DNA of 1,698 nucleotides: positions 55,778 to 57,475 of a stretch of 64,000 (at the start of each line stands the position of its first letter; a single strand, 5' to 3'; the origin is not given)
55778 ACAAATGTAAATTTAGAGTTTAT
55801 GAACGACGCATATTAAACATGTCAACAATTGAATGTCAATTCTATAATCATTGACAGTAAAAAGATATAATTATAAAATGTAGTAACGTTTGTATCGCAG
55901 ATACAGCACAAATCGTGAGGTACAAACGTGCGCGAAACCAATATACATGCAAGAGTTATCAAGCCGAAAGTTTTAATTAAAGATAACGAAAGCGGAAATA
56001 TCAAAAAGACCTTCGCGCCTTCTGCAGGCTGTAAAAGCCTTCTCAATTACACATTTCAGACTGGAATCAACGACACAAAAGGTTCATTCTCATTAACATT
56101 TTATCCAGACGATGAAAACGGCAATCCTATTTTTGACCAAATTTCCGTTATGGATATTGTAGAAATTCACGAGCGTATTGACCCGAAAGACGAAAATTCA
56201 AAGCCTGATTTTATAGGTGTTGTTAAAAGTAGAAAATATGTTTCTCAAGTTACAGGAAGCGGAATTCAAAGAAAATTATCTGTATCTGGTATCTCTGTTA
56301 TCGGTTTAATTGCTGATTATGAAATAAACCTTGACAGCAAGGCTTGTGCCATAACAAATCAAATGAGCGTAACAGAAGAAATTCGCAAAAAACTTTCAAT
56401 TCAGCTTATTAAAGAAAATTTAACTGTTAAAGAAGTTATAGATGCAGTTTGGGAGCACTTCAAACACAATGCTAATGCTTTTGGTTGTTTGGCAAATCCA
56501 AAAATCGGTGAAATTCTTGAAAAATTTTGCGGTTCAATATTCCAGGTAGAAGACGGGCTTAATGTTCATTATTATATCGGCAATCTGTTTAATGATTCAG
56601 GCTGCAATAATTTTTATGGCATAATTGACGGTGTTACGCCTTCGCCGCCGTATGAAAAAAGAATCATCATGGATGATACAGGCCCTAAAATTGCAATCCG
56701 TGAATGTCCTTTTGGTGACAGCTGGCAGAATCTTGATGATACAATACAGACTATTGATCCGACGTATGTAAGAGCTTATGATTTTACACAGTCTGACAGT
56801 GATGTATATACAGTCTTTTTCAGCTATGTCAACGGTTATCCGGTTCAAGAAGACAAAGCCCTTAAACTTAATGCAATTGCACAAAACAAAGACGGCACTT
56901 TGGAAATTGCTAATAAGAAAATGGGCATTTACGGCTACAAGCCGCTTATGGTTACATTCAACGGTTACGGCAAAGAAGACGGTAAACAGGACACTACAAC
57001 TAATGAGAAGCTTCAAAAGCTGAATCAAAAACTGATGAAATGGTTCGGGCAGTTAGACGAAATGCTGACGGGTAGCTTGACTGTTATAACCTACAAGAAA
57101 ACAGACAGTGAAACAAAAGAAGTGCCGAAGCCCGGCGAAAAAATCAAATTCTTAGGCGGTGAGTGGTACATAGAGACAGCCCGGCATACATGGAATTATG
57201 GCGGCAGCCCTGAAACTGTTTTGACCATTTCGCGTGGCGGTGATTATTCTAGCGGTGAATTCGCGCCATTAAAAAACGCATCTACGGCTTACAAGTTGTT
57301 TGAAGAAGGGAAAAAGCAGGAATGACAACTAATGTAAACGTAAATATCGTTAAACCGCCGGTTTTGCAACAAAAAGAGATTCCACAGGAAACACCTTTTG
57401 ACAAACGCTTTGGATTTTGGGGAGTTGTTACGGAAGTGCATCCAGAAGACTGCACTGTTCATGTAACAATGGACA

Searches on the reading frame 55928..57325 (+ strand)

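Call 11: search_protein_families(library=phrogs, proteins=[window:55928-57325:+])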
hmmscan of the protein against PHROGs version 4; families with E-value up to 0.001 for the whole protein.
window:55928-57325:+ (465 aa): 1 family
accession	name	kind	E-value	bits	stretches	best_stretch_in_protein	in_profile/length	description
phrog_1015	-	tail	8.4e-07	29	1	352-456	498-601/795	tail protein with lysin activity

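Call 85: search_protein_families(library=pfam, max_evalue=0.001, proteins=[window:55928-57325:+])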
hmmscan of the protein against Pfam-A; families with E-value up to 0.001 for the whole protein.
window:55928-57325:+ (465 aa): 0 families
